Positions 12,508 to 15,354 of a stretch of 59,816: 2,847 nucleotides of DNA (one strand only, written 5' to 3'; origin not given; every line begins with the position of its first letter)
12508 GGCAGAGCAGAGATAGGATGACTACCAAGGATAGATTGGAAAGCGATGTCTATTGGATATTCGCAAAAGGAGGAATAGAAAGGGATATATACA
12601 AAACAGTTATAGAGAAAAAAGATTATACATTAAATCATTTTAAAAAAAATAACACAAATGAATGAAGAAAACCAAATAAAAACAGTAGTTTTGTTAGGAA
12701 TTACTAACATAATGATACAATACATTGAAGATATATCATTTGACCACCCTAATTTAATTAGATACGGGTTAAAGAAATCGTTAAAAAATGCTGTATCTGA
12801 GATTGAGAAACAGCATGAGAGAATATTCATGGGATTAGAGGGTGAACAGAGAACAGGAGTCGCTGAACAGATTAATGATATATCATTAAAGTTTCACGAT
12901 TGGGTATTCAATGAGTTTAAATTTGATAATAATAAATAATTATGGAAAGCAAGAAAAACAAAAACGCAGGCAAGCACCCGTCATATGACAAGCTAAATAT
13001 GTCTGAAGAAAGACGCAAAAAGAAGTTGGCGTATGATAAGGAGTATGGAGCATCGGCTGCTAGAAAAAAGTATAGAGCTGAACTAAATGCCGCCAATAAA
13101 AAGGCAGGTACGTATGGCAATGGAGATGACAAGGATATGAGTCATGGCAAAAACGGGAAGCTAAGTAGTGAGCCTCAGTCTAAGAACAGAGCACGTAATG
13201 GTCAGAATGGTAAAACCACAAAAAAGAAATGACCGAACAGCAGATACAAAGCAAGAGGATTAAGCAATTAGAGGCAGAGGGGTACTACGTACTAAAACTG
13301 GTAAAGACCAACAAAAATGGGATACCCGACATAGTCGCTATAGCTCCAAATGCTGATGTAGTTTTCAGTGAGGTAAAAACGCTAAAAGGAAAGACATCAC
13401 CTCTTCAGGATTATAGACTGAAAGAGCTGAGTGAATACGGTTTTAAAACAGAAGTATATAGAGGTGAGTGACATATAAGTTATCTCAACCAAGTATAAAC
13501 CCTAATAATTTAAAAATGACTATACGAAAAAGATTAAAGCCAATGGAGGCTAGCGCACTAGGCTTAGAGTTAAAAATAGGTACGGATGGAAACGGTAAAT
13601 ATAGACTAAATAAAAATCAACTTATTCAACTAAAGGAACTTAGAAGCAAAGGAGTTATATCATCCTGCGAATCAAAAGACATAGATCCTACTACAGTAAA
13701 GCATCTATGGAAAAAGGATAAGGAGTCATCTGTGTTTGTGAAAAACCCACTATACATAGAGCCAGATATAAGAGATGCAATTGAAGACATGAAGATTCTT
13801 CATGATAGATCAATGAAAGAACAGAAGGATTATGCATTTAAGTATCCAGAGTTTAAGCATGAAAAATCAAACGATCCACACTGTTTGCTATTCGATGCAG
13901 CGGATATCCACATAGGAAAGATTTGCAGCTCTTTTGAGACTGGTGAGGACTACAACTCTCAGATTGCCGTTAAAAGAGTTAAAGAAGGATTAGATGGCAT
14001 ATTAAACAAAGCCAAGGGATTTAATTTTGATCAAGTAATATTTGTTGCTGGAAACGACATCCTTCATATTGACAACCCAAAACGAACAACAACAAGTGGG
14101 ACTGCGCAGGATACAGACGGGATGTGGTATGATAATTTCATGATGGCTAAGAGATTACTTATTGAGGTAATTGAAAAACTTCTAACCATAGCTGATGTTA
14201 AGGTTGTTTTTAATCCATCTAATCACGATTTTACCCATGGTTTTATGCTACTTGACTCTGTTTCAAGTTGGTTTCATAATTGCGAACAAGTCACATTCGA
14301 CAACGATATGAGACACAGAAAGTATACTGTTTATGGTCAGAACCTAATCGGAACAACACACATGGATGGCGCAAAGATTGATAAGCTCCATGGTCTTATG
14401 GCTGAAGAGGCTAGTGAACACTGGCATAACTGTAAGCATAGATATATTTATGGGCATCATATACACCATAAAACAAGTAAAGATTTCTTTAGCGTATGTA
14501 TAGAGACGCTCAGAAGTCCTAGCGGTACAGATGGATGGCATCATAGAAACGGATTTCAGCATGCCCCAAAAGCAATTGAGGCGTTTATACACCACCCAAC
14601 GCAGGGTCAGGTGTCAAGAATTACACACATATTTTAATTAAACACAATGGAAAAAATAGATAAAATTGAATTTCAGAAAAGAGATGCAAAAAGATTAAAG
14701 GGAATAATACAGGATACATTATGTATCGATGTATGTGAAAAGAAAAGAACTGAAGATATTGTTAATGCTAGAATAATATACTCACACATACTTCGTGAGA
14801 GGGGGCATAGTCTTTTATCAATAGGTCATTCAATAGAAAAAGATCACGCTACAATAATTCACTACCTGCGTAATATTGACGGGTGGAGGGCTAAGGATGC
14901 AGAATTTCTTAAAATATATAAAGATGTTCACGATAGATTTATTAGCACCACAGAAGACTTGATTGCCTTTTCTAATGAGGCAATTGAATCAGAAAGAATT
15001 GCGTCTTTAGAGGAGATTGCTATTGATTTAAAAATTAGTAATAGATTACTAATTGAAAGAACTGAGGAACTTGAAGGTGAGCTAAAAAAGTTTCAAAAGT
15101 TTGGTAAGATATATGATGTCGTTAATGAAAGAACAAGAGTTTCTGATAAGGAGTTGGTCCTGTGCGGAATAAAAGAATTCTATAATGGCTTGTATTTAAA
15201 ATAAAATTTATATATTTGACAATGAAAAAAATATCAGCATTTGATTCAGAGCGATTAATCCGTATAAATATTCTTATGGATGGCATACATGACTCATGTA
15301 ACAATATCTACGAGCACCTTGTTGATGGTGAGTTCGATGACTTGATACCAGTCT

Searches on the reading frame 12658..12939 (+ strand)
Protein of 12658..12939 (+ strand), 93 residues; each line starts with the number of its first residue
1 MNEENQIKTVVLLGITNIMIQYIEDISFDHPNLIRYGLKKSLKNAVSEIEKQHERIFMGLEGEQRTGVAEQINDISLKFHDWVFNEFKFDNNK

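Call 32: search_protein_families(library=pfam, proteins=[window:12658-12939:+], max_evalue=0.1)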
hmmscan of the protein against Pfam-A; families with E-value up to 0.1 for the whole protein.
window:12658-12939:+ (93 aa): 1 family
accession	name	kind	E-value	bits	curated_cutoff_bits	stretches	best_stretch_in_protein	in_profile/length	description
PF22025.1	ThiI_fer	-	0.09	13.7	25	0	38-75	27-65/72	ThiI ferredoxin-like domain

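Call 44: search_protein_families(library=phrogs, proteins=[window:12658-12939:+], max_evalue=0.01)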
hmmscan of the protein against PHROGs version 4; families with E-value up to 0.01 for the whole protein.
window:12658-12939:+ (93 aa): 0 families

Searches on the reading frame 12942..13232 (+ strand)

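Call 32: search_protein_families(library=pfam, proteins=[window:12942-13232:+], max_evalue=0.1)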
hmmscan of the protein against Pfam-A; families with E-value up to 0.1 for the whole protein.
window:12942-13232:+ (96 aa): 1 family
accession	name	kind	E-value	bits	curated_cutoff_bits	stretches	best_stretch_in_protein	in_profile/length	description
PF03345.20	OST48_N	-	0.1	12.3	36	1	11-86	126-209/246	OST48, N-terminal domain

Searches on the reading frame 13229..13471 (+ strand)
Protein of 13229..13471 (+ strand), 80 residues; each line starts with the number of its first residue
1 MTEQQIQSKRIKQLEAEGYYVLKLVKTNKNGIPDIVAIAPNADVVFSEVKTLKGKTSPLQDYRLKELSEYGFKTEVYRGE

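Call 32: search_protein_families(library=pfam, proteins=[window:13229-13471:+], max_evalue=0.1)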
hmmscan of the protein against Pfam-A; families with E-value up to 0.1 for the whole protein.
window:13229-13471:+ (80 aa): 4 families
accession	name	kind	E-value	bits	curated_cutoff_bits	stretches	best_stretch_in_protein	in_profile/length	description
PF08774.17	VRR_NUC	-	1.5e-07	31.9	23.8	1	9-79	41-114/116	VRR-NUC domain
PF01870.24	Hjc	-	0.0018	18.6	21.1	1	12-70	8-67/93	Archaeal holliday junction resolvase (hjc)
PF08378.17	NERD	-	0.0028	18.6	22.1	1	3-57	6-62/111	Nuclease-related domain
PF02021.23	UPF0102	-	0.074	13.9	23.6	1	13-56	8-46/80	Uncharacterised protein family UPF0102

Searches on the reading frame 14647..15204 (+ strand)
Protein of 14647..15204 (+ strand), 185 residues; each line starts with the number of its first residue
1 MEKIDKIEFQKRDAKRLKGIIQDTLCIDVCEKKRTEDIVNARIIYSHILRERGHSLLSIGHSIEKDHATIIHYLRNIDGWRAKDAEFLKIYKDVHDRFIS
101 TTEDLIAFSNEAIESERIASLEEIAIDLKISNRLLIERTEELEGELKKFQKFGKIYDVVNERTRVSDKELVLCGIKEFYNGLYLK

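Call 11: search_protein_families(library=pfam, proteins=[window:14647-15204:+], max_evalue=0.01)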
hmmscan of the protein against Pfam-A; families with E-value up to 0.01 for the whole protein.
window:14647-15204:+ (185 aa): 1 family
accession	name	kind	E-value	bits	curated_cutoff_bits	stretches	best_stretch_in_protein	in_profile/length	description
PF08299.17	Bac_DnaA_C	-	1.9e-08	34.7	31.5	1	28-77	18-69/69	Bacterial dnaA protein helix-turn-helix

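Call 12: search_protein_families(library=phrogs, proteins=[window:14647-15204:+], max_evalue=0.001)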
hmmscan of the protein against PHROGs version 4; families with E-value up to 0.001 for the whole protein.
window:14647-15204:+ (185 aa): 0 families

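Call 49: search_protein_families(library=pfam, proteins=[window:14647-15204:+], max_evalue=10)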
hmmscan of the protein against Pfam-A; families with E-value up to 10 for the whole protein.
window:14647-15204:+ (185 aa): 1 family
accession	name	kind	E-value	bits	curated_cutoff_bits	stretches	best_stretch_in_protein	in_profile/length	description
PF08299.17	Bac_DnaA_C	-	1.9e-08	34.7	31.5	1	28-77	18-69/69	Bacterial dnaA protein helix-turn-helix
